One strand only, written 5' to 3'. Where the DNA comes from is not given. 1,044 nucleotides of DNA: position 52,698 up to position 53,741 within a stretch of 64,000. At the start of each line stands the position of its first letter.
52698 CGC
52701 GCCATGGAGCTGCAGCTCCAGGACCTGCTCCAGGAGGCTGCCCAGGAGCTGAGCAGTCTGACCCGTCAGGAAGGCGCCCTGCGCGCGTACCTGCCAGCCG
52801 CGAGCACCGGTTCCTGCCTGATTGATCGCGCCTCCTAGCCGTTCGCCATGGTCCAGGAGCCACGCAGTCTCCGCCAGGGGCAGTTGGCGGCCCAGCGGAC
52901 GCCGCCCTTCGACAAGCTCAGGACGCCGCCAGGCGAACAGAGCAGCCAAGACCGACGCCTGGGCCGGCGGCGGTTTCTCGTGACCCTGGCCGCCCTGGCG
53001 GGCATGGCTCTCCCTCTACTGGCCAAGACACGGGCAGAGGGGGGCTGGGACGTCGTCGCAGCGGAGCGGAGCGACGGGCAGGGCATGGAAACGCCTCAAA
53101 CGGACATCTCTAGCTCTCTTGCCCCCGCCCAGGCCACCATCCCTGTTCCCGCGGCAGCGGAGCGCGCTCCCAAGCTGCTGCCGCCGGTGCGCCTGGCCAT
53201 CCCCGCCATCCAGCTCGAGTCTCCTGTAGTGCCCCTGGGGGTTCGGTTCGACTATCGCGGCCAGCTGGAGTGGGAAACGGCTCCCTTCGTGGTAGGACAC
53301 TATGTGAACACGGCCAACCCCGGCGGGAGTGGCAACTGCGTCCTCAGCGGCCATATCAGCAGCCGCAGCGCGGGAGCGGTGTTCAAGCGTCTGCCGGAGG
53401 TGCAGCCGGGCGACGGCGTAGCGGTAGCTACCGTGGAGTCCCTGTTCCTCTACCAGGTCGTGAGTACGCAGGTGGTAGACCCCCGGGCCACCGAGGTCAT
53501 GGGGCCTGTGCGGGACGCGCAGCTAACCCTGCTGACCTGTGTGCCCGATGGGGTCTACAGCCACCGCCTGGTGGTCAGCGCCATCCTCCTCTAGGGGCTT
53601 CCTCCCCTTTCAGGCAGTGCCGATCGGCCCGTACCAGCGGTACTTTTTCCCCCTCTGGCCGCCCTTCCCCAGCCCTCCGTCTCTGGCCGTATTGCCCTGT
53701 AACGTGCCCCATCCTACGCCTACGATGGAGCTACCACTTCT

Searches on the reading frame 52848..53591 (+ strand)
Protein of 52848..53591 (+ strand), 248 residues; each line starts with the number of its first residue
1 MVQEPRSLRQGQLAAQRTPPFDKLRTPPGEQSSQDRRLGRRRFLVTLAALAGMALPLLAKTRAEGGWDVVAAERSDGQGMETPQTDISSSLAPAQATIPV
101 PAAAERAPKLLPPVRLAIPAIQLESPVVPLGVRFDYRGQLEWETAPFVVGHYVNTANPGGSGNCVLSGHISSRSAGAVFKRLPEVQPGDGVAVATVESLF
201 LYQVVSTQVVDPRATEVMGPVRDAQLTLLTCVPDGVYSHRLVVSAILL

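Call 6: search_protein_families(library=pfam, proteins=[window:52848-53591:+], max_evalue=0.01)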
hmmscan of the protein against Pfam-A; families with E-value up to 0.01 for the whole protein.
window:52848-53591:+ (248 aa): 1 family
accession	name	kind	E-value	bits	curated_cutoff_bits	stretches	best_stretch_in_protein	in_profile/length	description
PF04203.18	Sortase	-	2.1e-26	92.5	26.6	1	116-245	1-122/125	Sortase domain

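Call 16: search_protein_families(library=ncbifam, proteins=[window:52848-53591:+], max_evalue=0.001)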
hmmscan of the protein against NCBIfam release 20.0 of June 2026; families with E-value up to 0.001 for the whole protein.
window:52848-53591:+ (248 aa): 7 families
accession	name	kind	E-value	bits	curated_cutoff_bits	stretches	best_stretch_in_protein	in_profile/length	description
NF033748.1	class_F_sortase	subfamily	3.5e-18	65.7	166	1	111-232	9-134/155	class F sortase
NF033747.1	class_E_sortase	subfamily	3.8e-17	62.8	160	1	149-245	100-203/211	class E sortase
TIGR01076.1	sortase_fam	subfamily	5.9e-16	58.5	39.35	1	116-244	3-124/136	sortase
NF033745.1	class_C_sortase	subfamily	1.4e-15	57.6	160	1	149-245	120-218/220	class C sortase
NF058671.1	sortase_SrtD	exception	5.6e-15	55.5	140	1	148-233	90-170/187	class D sortase, LPxTATN-specific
NF033746.1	class_D_sortase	subfamily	1.7e-14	53.8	165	1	149-233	37-116/135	class D sortase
TIGR03784.1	marine_sortase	equivalog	2.2e-11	43.7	158.25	1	146-234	75-159/174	class GN sortase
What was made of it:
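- On Sortase (the enzyme at 52848-53594): The best scores are class F at 65.7 bits (cut-off 166) and class E at 62.8 bits (cut-off 160) (call 16).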

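Call 42: find_homologous_proteins(query=window:52848-53591:+, max_evalue=1e-10)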
Query window:52848-53591:+ (248 aa): 153 proteins with E <= 1e-10 among 5544 candidates; the best 120 are listed.
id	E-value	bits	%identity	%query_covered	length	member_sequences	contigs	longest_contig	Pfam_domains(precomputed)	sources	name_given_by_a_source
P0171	2.2e-156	536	100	100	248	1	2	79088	PF04203.19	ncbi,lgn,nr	ncbi:MAG: sortase [Chloroflexi bacterium]|nr:sortase [Chloroflexota bacterium]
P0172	1.9e-61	226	57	88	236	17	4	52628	PF04203.19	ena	-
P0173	2.1e-61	225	56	85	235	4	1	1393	PF04203.19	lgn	-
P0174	2.3e-61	225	61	74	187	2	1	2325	PF04203.19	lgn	-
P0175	9.4e-61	223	58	85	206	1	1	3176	PF04203.19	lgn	-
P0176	1.1e-58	217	67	58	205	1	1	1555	PF04203.19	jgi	jgi:LPXTG-site transpeptidase (sortase) family protein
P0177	1.3e-50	190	59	63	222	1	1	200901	PF04203.19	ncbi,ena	-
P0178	3.4e-47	179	56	61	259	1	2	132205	PF04203.19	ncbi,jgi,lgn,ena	-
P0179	5.1e-47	178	61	56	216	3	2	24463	PF04203.19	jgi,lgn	jgi:sortase A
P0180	5.2e-46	175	60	56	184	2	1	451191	PF04203.19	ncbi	-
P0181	8.6e-46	174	54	65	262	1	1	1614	PF04203.19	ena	-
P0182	1.1e-45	174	56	61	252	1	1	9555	PF04203.19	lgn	-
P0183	2.1e-45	173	61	58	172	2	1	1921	PF04203.19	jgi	-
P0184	2.3e-45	173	58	56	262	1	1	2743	PF04203.19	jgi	jgi:LPXTG-site transpeptidase (sortase) family protein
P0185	3.4e-45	172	60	55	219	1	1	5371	PF04203.19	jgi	jgi:sortase A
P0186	8.7e-45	171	56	59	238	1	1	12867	PF04203.19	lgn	-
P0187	9.4e-45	171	54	61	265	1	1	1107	PF04203.19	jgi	jgi:LPXTG-site transpeptidase (sortase) family protein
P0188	1.0e-44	171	62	55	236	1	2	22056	PF04203.19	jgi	jgi:sortase A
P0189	1.2e-44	171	60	55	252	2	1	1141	PF04203.19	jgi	jgi:sortase A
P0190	2.0e-44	170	59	56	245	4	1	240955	PF04203.19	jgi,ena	jgi:sortase A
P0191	3.8e-44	169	58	64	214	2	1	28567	PF04203.19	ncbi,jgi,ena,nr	ncbi:MAG TPA: sortase [Chloroflexota bacterium]|jgi:sortase A|nr:sortase [Chloroflexota bacterium]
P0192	8.7e-44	168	58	56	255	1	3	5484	PF04203.19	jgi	jgi:LPXTG-site transpeptidase (sortase) family protein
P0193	1.5e-43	167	57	55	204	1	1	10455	PF04203.19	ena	-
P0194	1.5e-43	167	62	55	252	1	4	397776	PF04203.19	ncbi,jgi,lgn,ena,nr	ncbi:MAG TPA: sortase [Chloroflexota bacterium]|nr:sortase [Chloroflexota bacterium]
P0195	1.6e-43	167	58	62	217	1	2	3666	PF04203.19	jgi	jgi:sortase A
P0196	2.4e-43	166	54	67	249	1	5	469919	PF04203.19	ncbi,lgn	-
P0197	2.5e-43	166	61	55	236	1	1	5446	PF04203.19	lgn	-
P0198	2.5e-43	166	60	56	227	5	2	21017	PF04203.19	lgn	-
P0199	2.7e-43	166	58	56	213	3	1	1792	PF04203.19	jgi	jgi:sortase A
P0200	3.6e-43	166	56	61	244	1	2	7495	PF04203.19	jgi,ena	jgi:LPXTG-site transpeptidase (sortase) family protein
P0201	3.7e-43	166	52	66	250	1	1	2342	PF04203.19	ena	-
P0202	7.5e-43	165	59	56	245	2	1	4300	PF04203.19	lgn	-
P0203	9.5e-43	164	56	61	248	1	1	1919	PF04203.19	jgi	jgi:LPXTG-site transpeptidase (sortase) family protein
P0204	1.0e-42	164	56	52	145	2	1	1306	PF04203.19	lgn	-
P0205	1.4e-42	164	58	56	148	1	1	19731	PF04203.19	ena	-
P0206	1.4e-42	164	61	55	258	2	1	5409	PF04203.19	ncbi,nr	ncbi:MAG TPA: sortase, partial [Chloroflexota bacterium]|nr:sortase [Chloroflexota bacterium]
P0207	1.6e-42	164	61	55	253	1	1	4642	PF04203.19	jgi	jgi:sortase A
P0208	1.7e-42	164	51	64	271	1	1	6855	PF04203.19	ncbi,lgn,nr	ncbi:MAG: sortase [Chloroflexi bacterium]|nr:sortase [Chloroflexota bacterium]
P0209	1.8e-42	164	53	71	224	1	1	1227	PF04203.19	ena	-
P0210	2.4e-42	163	51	71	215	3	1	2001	PF04203.19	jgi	jgi:LPXTG-site transpeptidase (sortase) family protein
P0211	2.5e-42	163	54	61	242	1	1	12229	PF04203.19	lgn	-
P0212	3.6e-42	163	60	54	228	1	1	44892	PF04203.19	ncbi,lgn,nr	ncbi:MAG: class D sortase [Chloroflexi bacterium]|nr:class D sortase [Chloroflexota bacterium]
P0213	5.5e-42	162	60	54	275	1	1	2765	PF04203.19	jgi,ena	-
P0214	6.5e-42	162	54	61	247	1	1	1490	PF04203.19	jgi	jgi:sortase A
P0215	8.0e-42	161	54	60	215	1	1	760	PF04203.19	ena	-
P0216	1.1e-41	161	59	54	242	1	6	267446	PF04203.19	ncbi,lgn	-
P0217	1.6e-41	160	54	66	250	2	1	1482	PF04203.19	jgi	jgi:LPXTG-site transpeptidase (sortase) family protein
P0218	2.0e-41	160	50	65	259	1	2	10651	PF04203.19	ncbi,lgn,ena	-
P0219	2.1e-41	160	56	60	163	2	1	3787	PF04203.19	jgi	jgi:sortase A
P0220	2.4e-41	160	46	72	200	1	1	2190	PF04203.19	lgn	-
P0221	2.9e-41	160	50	63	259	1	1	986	PF04203.19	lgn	-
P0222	3.4e-41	159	57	60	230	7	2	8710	PF04203.19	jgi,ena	-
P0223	6.3e-41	158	60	54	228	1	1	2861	PF04203.19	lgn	-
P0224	6.5e-41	158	60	55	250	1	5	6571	PF04203.19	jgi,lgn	jgi:sortase A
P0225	8.1e-41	158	54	55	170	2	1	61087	PF04203.19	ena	-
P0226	8.6e-41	158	53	66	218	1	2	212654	PF04203.19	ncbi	-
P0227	8.7e-41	158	52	66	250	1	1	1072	PF04203.19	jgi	jgi:LPXTG-site transpeptidase (sortase) family protein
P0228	1.3e-40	157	59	54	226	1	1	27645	PF04203.19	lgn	-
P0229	1.7e-40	157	54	61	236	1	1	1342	PF04203.19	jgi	jgi:sortase A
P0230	2.2e-40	157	52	64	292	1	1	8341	PF04203.19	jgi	jgi:LPXTG-site transpeptidase (sortase) family protein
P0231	2.6e-40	156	54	55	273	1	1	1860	PF04203.19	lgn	-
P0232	2.7e-40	156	51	59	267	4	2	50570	PF04203.19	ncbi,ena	-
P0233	3.9e-40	156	51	68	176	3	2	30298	PF04203.19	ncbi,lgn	-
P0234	4.4e-40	156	52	63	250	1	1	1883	PF04203.19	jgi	jgi:LPXTG-site transpeptidase (sortase) family protein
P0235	5.2e-40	155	53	61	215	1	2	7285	PF04203.19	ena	-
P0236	5.5e-40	155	53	55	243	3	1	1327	PF04203.19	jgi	jgi:LPXTG-site transpeptidase (sortase) family protein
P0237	5.5e-40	155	57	54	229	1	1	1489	PF04203.19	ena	-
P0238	5.7e-40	155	55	55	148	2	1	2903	PF04203.19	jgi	jgi:LPXTG-site transpeptidase (sortase) family protein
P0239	6.9e-40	155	55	55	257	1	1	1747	PF04203.19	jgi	jgi:sortase A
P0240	9.9e-40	155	55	58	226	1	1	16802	PF04203.19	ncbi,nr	ncbi:MAG: sortase [Chloroflexi bacterium]|nr:sortase [Chloroflexota bacterium]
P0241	1.4e-39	154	52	61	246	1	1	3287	PF04203.19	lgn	-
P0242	1.4e-39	154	57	53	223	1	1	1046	PF04203.19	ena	-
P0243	1.5e-39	154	53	55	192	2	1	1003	PF04203.19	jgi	jgi:sortase A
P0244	1.7e-39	154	55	55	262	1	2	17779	PF04203.19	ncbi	ncbi:MAG: sortase [Chloroflexota bacterium]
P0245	2.1e-39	153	53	63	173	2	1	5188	PF04203.19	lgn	-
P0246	2.3e-39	153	55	56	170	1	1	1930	PF04203.19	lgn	-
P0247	2.4e-39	153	54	55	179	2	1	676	PF04203.19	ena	-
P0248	2.5e-39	153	44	88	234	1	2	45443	PF04203.19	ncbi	-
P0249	2.6e-39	153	56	55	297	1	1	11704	PF04203.19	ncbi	-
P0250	2.6e-39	153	54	55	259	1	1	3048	PF04203.19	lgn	-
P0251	2.8e-39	153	53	55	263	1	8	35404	PF04203.19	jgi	jgi:LPXTG-site transpeptidase (sortase) family protein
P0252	3.7e-39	153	52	61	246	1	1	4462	PF04203.19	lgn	-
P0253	4.0e-39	153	55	55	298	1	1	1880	PF04203.19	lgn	-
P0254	4.1e-39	153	52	58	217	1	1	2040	PF04203.19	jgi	jgi:sortase A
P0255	4.3e-39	152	55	55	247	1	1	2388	PF04203.19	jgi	jgi:LPXTG-site transpeptidase (sortase) family protein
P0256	5.1e-39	152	45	67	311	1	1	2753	PF04203.19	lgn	-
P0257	5.9e-39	152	54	56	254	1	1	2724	PF04203.19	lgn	-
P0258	6.6e-39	152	48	61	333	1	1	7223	PF04203.19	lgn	-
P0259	9.4e-39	151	55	55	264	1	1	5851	PF04203.19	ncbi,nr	ncbi:MAG: sortase [Chloroflexi bacterium]|nr:sortase [Chloroflexota bacterium]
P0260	1.1e-38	151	40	85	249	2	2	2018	PF04203.19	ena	-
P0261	1.3e-38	151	52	60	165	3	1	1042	PF04203.19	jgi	jgi:sortase A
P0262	1.4e-38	151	50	67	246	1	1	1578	PF04203.19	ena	-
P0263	1.7e-38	151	55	55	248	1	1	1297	PF04203.19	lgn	-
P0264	2.8e-38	150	51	66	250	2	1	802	PF04203.19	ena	-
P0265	3.2e-38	150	43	82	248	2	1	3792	PF04203.19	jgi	jgi:sortase A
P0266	4.3e-38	149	56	54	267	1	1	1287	PF04203.19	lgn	-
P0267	5.8e-38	149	56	54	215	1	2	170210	PF04203.19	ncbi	-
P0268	7.6e-38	148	55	54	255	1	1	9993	PF04203.19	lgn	-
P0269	8.4e-38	148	54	55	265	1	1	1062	PF04203.19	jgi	jgi:sortase A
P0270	9.8e-38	148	57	55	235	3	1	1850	PF04203.19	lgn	-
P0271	1.0e-37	148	50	66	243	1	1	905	PF04203.19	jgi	jgi:LPXTG-site transpeptidase (sortase) family protein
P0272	1.0e-37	148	56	55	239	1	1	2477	PF04203.19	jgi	jgi:LPXTG-site transpeptidase (sortase) family protein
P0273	1.5e-37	147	57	56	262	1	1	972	PF04203.19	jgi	-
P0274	1.9e-37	147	55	54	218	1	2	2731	PF04203.19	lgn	-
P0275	2.8e-37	147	48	66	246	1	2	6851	PF04203.19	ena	-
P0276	3.7e-37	146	46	65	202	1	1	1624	PF04203.19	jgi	jgi:sortase A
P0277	4.2e-37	146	55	54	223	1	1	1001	PF04203.19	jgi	-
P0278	6.2e-37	145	56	54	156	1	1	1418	PF04203.19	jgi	jgi:LPXTG-site transpeptidase (sortase) family protein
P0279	6.6e-37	145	49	56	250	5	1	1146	PF04203.19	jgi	jgi:LPXTG-site transpeptidase (sortase) family protein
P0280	8.1e-37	145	40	83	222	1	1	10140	PF04203.19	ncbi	ncbi:MAG: sortase [Chloroflexota bacterium]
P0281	8.2e-37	145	52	56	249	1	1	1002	PF04203.19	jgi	jgi:LPXTG-site transpeptidase (sortase) family protein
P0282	1.5e-36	144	50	60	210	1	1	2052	PF04203.19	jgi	-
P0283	1.6e-36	144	50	62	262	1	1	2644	PF04203.19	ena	-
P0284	2.2e-36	144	42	77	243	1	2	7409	PF04203.19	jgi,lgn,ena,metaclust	metaclust:\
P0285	2.4e-36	143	58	55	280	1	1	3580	PF04203.19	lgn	-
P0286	2.6e-36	143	55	55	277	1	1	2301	PF04203.19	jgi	jgi:LPXTG-site transpeptidase (sortase) family protein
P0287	4.4e-36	143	47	64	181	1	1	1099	PF04203.19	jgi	jgi:sortase A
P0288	5.4e-36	142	50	58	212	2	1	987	PF04203.19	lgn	-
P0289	7.0e-36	142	52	56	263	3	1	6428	PF04203.19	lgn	-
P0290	1.1e-35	141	48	59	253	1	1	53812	PF04203.19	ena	-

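Call 43: find_encoding_contigs(protein=P0172, flank=10000, max_places=1)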
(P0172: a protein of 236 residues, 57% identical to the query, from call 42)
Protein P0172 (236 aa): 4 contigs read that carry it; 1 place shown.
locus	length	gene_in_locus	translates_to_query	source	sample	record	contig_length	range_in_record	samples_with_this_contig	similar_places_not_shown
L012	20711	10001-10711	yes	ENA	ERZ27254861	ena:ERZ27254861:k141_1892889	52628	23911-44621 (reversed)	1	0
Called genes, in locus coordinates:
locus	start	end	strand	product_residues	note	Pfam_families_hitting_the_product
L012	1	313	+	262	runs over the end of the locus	PF00460:Flg_bb_rod, PF22692:LlgE_F_G_D1, PF06429:Flg_bbr_C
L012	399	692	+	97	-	PF04316:FlgM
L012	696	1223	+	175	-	PF05130:FlgN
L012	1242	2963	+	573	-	PF00460:Flg_bb_rod, PF22638:FlgK_D1, PF06429:Flg_bbr_C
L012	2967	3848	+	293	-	PF00669:Flagellin_N, PF00700:Flagellin_C (weak)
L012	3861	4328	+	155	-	PF02623:FliW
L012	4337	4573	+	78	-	PF02599:CsrA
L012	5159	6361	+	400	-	PF00669:Flagellin_N, PF00700:Flagellin_C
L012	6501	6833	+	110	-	-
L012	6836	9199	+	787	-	PF02465:FliD_N, PF07195:FliD_C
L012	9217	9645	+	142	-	PF02561:FliS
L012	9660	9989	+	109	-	PF05400:FliT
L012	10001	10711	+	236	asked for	PF04203:Sortase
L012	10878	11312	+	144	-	PF00460:Flg_bb_rod (weak), PF06429:Flg_bbr_C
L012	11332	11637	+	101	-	PF02049:FliE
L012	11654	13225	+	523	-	PF01514:YscJ_FliF, PF08345:YscJ_FliF_C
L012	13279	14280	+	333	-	PF14842:FliG_N, PF14841:FliG_M, PF01706:FliG_C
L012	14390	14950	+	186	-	PF02108:FliH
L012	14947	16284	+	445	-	PF02874:ATP-synt_ab_N (weak), PF00006:ATP-synt_ab, PF18269:T3SS_ATPase_C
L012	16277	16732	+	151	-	PF02050:FliJ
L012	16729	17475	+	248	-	PF13406:SLT_2 (faint), PF01464:SLT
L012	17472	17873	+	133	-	PF00460:Flg_bb_rod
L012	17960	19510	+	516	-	PF02120:Flg_hook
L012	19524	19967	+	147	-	PF03963:FlgD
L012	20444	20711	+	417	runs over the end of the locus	PF00460:Flg_bb_rod (weak), PF22692:LlgE_F_G_D1, PF07559:FlgE_D2, PF06429:Flg_bbr_C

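Call 44: find_encoding_contigs(protein=P0177, flank=10000, max_places=1)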
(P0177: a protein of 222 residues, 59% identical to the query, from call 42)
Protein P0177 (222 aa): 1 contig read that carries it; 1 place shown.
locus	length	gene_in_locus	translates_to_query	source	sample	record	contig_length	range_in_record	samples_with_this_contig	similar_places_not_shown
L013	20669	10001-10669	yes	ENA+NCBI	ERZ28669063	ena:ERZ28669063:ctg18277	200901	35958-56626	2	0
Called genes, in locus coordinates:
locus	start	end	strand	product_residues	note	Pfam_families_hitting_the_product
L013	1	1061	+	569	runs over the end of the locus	PF00460:Flg_bb_rod, PF22638:FlgK_D1, PF06429:Flg_bbr_C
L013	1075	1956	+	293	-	PF00669:Flagellin_N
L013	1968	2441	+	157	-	PF02623:FliW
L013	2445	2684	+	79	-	PF02599:CsrA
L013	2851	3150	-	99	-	PF02617:ClpS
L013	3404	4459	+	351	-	PF00669:Flagellin_N, PF00700:Flagellin_C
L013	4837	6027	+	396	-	PF00669:Flagellin_N, PF00700:Flagellin_C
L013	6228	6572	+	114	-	PF03646:FlaG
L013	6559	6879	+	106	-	-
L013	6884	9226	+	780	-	PF02465:FliD_N, PF07195:FliD_C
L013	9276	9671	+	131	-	PF02561:FliS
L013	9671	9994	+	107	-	PF05400:FliT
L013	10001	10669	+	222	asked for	PF04203:Sortase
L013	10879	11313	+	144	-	PF00460:Flg_bb_rod, PF06429:Flg_bbr_C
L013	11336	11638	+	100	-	PF02049:FliE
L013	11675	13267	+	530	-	PF01514:YscJ_FliF, PF08345:YscJ_FliF_C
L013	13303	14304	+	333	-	PF14842:FliG_N, PF14841:FliG_M, PF01706:FliG_C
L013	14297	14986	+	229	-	PF06635:T3SS_SCTL, PF02108:FliH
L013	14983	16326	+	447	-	PF00006:ATP-synt_ab, PF18269:T3SS_ATPase_C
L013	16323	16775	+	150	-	PF02050:FliJ, PF16789:YscO-like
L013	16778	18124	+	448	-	PF01551:Peptidase_M23, PF13406:SLT_2 (faint), PF01464:SLT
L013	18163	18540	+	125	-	PF00460:Flg_bb_rod (weak)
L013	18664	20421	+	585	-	PF02120:Flg_hook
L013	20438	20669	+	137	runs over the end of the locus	PF03963:FlgD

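Call 45: find_encoding_contigs(protein=P0178, flank=10000, max_places=1)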
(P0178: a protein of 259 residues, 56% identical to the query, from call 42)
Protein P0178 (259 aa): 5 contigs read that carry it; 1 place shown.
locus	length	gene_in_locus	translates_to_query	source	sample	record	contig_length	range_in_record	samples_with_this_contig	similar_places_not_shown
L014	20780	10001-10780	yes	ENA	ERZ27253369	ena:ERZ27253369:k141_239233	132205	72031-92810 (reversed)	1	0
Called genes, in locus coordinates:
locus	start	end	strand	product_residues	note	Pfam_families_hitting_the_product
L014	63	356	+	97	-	PF04316:FlgM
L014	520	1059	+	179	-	PF05130:FlgN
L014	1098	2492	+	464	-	PF00460:Flg_bb_rod, PF22638:FlgK_D1, PF06429:Flg_bbr_C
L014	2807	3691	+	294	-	PF00669:Flagellin_N, PF00700:Flagellin_C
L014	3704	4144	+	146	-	PF02623:FliW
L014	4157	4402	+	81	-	PF02599:CsrA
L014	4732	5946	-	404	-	PF00669:Flagellin_N, PF00700:Flagellin_C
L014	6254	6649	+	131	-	PF03646:FlaG (weak)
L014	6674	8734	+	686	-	PF02465:FliD_N, PF07195:FliD_C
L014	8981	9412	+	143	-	PF02561:FliS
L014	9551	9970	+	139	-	PF05400:FliT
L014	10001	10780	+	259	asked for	PF04203:Sortase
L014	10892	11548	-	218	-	PF00072:Response_reg, PF00196:GerE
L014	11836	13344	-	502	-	PF00460:Flg_bb_rod, PF22692:LlgE_F_G_D1, PF07559:FlgE_D2, PF06429:Flg_bbr_C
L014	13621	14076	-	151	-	PF03963:FlgD, PF13861:FLgD_tudor (weak)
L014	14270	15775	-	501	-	PF02120:Flg_hook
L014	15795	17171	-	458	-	-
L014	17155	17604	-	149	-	PF00460:Flg_bb_rod (weak)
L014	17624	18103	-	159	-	PF27553:SLT_superhelical (faint), PF01464:SLT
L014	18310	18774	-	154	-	PF02050:FliJ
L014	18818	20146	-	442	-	PF02874:ATP-synt_ab_N (weak), PF00006:ATP-synt_ab, PF18269:T3SS_ATPase_C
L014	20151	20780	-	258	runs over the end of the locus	PF02108:FliH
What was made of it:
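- Homologues 56-59% identical keep the slot fliS-fliT-sortase in L012-L014, with flgC downstream in L012 and L013 (calls 43-45).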

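Call 50: search_dna_similar(query=window:52848-53591:+, collection=plasmids, mode=protein, max_evalue=0.00001, max_rows=15)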
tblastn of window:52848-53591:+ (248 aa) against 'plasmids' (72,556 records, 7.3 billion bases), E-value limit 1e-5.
Records with a match: 64; places in all: 74; records where one place covers at least 80% of the query: 0.
Best place of each record, by identity: <60% 64.
By first word of the organism name: Clostridium 30; Streptomyces 9; Bacillus 7; Pseudonocardia 3; Planococcus 2; Embleya 2; Rhodococcus 2; Arthrobacter 2; Nonomuraea 1; Herpetosiphon 1; and 5 more.
By predicted mobility (MOB-suite, as given by PLSDB): mobilizable 40; non-mobilizable 22; conjugative 2.
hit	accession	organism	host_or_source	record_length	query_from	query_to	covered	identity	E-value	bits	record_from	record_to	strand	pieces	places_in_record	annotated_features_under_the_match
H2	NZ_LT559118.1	Nonomuraea gerenzanensis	-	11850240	92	247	63%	32.3%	9e-11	69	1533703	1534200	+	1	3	none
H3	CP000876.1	Herpetosiphon aurantiacus DSM 785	-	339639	97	246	60%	32.9%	2e-6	56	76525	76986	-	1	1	sortase family protein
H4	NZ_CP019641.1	Planococcus lenghuensis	whole organism,crude oil-contamination ...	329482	108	247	56%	34.9%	7e-10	66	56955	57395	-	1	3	class F sortase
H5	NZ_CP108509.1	Streptomyces sp. NBC_01237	-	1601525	102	245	58%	33.3%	8e-8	60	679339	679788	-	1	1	none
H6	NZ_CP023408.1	Streptomyces fungicidicus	Pig,cell culture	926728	85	231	59%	32.3%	2e-6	56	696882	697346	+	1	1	class F sortase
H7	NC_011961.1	Thermomicrobium roseum DSM 5159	-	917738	115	248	54%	34.7%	3e-8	61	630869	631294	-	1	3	class F sortase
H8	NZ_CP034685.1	Bacillus sp. BD59S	Chromosomal DNA, plasmid DNA,soil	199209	118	243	51%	35.7%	1e-6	56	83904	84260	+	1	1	class C sortase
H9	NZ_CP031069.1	Bacillus sp. JAS24-2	cell culture,soil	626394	118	243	51%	35.7%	2e-6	56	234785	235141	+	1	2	class C sortase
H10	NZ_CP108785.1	Embleya sp. NBC_00888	-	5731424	89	231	58%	31.3%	5e-6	54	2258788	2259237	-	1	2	none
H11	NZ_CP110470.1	Rhodococcus opacus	cell culture,Soil contaminated by oil ...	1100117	93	231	56%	32.2%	2e-7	59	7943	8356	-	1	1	record has no annotation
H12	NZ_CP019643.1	Planococcus lenghuensis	whole organism,crude oil-contamination ...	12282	93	248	63%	28.1%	2e-10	67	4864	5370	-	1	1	class F sortase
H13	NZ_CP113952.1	Rhodococcus sp. JS3073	culture,soil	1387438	93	231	56%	31.5%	3e-6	56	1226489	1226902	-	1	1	record has no annotation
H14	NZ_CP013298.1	Arthrobacter sp. YC-RL1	cell culture,petroleum-contaminated soil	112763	115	245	53%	33.3%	2e-7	58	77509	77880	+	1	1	class C sortase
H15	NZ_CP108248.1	Kitasatospora sp. NBC_00070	-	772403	107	231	50%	34.8%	4e-7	57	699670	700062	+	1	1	class F sortase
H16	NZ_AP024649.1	Arthrobacter sp. StoSoilB13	-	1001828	115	243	52%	33.3%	4e-7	58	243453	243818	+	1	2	none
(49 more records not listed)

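Call 51: get_annotated_region(hit=H7, flank=12000)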
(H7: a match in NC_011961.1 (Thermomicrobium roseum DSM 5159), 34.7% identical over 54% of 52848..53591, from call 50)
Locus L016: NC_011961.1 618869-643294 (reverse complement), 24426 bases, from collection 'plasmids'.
description: Thermomicrobium roseum DSM 5159 plasmid unnamed, complete sequence
organism: Thermomicrobium roseum DSM 5159 (NCBI taxid 309801)
taxonomy: Bacteria; Thermomicrobiota; Thermomicrobia; Thermomicrobiales; Thermomicrobiaceae; Thermomicrobium; Thermomicrobium roseum; Thermomicrobium roseum DSM 5159
host: -; source: -; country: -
typing (MOB-suite, as given by PLSDB): non-mobilizable
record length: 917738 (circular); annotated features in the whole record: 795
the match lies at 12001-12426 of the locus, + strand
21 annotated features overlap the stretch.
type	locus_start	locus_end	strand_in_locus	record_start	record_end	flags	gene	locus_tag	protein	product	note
CDS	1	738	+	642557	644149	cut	fliF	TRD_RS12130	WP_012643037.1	flagellar basal-body MS-ring/collar protein FliF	GO:0001539 - cilium or flagellum-dependent cell motility [Evidence IEA]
CDS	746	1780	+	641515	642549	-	fliG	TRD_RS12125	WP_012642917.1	flagellar motor switch protein FliG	GO:0006935 - chemotaxis [Evidence IEA]; GO:0001539 - cilium or flagellum-dependent cell motility [Evidence IEA]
CDS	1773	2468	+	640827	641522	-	-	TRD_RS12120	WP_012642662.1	FliH/SctL family protein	-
CDS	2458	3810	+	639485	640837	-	-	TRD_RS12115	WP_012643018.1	FliI/YscN family ATPase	-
CDS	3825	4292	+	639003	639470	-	fliJ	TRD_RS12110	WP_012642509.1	flagellar export protein FliJ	GO:0071973 - bacterial-type flagellum-dependent cell motility [Evidence IEA]; GO:0006935 - chemotaxis [Evidence IEA]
CDS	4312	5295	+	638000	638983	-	-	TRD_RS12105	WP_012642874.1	peptidoglycan DD-metalloendopeptidase family protein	-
CDS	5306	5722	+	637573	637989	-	flgB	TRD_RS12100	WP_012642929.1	flagellar basal body rod protein FlgB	GO:0001539 - cilium or flagellum-dependent cell motility [Evidence IEA]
CDS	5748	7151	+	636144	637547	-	-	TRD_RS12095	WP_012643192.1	flagellar hook-length control protein FliK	-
CDS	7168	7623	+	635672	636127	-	-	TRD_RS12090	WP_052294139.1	flagellar hook capping FlgD N-terminal domain-containing protein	-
CDS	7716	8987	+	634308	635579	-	-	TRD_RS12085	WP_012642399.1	flagellar hook protein FlgE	GO:0071973 - bacterial-type flagellum-dependent cell motility [Evidence IEA]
CDS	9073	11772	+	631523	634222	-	-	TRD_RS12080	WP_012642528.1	right-handed parallel beta-helix repeat-containing protein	-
CDS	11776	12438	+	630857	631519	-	-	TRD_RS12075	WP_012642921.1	class F sortase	-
CDS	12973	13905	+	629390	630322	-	-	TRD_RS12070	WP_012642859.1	NAD(P)-dependent oxidoreductase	-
CDS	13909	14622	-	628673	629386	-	-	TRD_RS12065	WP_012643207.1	ABC transporter ATP-binding protein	-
CDS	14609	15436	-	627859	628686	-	-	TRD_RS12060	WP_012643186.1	ABC transporter ATP-binding protein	-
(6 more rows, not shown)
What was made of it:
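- T. roseum has a class F sortase at the end of another flagellar operon (call 51). A peptidoglycan hydrolase (SLT, or M23+SLT in L013) is encoded in the related flagellar clusters L012-L014, and an M23-family endopeptidase in T. roseum (calls 43-45, 51).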
